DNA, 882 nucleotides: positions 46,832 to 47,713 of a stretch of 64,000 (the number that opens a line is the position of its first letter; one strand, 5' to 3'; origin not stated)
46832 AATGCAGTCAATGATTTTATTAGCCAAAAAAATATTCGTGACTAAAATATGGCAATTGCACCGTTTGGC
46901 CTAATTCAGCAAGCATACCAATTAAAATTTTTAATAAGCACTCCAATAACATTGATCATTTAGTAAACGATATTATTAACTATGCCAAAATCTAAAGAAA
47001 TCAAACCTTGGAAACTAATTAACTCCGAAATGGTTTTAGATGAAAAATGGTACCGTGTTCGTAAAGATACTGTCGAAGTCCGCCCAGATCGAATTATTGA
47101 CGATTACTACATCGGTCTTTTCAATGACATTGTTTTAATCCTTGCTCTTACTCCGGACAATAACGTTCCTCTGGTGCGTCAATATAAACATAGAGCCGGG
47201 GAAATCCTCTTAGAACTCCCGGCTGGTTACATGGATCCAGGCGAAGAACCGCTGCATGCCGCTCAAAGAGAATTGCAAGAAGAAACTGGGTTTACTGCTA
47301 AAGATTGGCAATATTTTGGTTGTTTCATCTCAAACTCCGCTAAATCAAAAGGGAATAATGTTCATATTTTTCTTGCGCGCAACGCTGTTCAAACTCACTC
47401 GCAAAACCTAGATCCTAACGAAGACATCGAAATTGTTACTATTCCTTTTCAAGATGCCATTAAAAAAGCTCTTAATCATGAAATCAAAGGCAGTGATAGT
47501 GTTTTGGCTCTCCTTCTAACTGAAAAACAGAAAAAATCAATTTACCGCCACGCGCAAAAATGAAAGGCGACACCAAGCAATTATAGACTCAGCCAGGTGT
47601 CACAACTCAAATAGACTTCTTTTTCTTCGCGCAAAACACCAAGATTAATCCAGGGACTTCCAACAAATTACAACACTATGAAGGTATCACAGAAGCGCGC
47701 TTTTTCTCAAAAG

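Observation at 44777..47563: Dense array of NTP-pyrophosphatase genes: four NUDIX plus one MazG in under 3 kb (six NUDIX in the window)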

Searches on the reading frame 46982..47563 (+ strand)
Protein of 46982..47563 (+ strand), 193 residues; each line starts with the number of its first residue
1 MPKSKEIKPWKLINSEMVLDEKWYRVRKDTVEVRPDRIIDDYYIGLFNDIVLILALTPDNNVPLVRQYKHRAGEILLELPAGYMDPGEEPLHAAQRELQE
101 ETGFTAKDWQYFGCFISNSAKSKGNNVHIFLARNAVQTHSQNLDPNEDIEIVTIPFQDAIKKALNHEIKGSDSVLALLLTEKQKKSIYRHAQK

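Call 3: search_protein_families(library=pfam, proteins=[window:46982-47563:+], max_evalue=0.01)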
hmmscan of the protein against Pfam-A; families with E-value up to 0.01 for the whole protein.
window:46982-47563:+ (193 aa): 1 family
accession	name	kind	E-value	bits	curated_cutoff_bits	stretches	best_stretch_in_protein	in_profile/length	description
PF00293.34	NUDIX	-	5.2e-17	62.5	21.1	1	50-162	5-121/134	NUDIX domain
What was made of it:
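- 46982..47563 (+): N4: 193-aa NudF-type ADP-ribose/NDP-sugar pyrophosphatase with an N-terminal extension. Pfam 62.5 bits (call 3).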

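Call 6: search_protein_families(library=ncbifam, proteins=[window:46982-47563:+], max_evalue=0.01)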
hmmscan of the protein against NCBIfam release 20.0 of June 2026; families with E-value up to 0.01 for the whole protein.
window:46982-47563:+ (193 aa): 17 families
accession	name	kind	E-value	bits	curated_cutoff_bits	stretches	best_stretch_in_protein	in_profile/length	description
NF008736.0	PRK11762.1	equivalog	2.7e-19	69.4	169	1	49-183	48-180/186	ADP compounds hydrolase NudE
TIGR02705.1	nudix_YtkD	equivalog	3.9e-07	29.7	154.4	1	67-121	41-91/156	RNA deprotection pyrophosphohydrolase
NF041652.1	Nud_hyd_Dein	equivalog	1.9e-06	28.2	200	1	60-142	25-110/152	Nudix hydrolase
NF011585.0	PRK15009.1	equivalog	3.3e-06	26.9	234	1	27-177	29-181/191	GDP-mannose pyrophosphatase NudK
NF008044.0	PRK10776.1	equivalog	7.7e-06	25.8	148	1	76-113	32-69/130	8-oxo-dGTP diphosphatase MutT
TIGR00052.1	TIGR00052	subfamily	1.2e-05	24.9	79.55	1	69-178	75-184/188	nudix-type nucleoside diphosphatase, YffH/AdpP family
NF006530.0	PRK08999.1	equivalog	1.2e-05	24.6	245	1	56-112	14-70/315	Nudix family hydrolase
TIGR00586.1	mutt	equivalog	1.3e-05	25.2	97.9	1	75-112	32-69/129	8-oxo-dGTP diphosphatase MutT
NF001299.0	PRK00241.1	equivalog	2.9e-05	23.7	158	1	52-113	138-197/263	NAD(+) diphosphatase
NF001938.0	PRK00714.1-5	equivalog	2.9e-05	23.5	116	1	74-106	44-76/172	RNA pyrophosphohydrolase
NF052459.1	OxoGTPPhMutT1Mycb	equivalog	3.4e-05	23.1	475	1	78-163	32-113/292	8-oxo-(d)GTP phosphatase MutT1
NF008003.0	PRK10729.1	equivalog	4.8e-05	22.8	248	1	68-181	83-198/210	ADP-ribose diphosphatase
NF007834.0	PRK10546.1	equivalog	0.00041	20.2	156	1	59-160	14-110/135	pyrimidine (deoxy)nucleoside triphosphate diphosphatase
NF001937.0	PRK00714.1-4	equivalog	0.0013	18.4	139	1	70-113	26-69/161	RNA pyrophosphohydrolase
NF006961.0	PRK09438.1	equivalog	0.0038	16.7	103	0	81-107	38-64/151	dihydroneopterin triphosphate diphosphatase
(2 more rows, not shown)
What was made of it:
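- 46982..47563 (+): NCBIfam NudE 69.4 bits, below the cut-off of 169 (call 6).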

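Call 14: search_protein_families(library=padloc, proteins=[window:46982-47563:+], max_evalue=0.01)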
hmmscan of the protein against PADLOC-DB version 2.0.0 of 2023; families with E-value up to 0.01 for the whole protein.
window:46982-47563:+ (193 aa): 1 family
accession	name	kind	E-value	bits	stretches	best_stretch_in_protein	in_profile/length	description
PDLC04899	PDC-S07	-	4e-06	24.5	1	59-115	17-73/135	-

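Call 22: search_solved_structures(query=window:46982-47563:+, max_evalue=0.001)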
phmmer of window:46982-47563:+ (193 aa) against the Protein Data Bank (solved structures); distinct sequences matched with E-value up to 0.001: 26.
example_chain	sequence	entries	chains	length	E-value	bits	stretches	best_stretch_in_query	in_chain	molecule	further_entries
5c7q_A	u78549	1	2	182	2.2e-20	76.4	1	11-168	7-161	NudF protein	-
5c7t_A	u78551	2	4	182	5.7e-20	75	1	11-168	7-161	NudF protein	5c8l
9jax_E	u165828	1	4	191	3.9e-16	62.5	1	11-183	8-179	ADP-ribose pyrophosphatase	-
8wv3_A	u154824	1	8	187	5.5e-16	62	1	11-182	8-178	ADP-ribose pyrophosphatase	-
8zr8_A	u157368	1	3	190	1e-15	61.2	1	11-183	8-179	Methanol dehydrogenase activator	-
1v8i_A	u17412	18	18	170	2.4e-15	59.9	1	50-172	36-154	ADP-ribose pyrophosphatase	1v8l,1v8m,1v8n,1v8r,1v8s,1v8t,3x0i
1mk1_A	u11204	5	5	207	2.8e-15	59.7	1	11-178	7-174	ADPR pyrophosphatase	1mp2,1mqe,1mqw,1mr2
5i8u_G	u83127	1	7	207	3.6e-15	59.3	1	11-178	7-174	ADP-ribose pyrophosphatase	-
1v8v_A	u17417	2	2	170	6.4e-15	58.5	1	50-172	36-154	ADP-ribose pyrophosphatase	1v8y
1v8u_A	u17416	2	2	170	6.4e-15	58.5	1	50-172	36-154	ADP-ribose pyrophosphatase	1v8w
2yvm_A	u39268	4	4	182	1.5e-14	57.3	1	8-185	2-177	MutT/nudix family protein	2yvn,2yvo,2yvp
2w4e_A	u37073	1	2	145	1.4e-07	34.6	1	51-177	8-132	MUTT/NUDIX FAMILY PROTEIN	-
5qj4_A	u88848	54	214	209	4.2e-07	33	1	62-112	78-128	ADP-sugar pyrophosphatase | NUDT5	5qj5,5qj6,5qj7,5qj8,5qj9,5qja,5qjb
3bm4_A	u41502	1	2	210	4.2e-07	33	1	62-112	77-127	ADP-sugar pyrophosphatase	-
2dsc_A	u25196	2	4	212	4.4e-07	33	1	62-112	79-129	ADP-sugar pyrophosphatase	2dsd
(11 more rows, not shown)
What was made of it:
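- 46982..47563 (+): PDB NudF 2.2e-20 over residues 11-168, plus ADP-ribose pyrophosphatases from several species (call 22).
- On ADP-ribose pyrophosphatase (NudF / NudE / YffH-AdpP): N4 against 5c7q NudF: E = 2.2e-20 over residues 11-168 (call 22).
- Closest known: NudF/ADP-ribose pyrophosphatases. Same: The alignment includes the N-terminal extension typical of the dimeric ADP-ribose pyrophosphatases (call 22).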
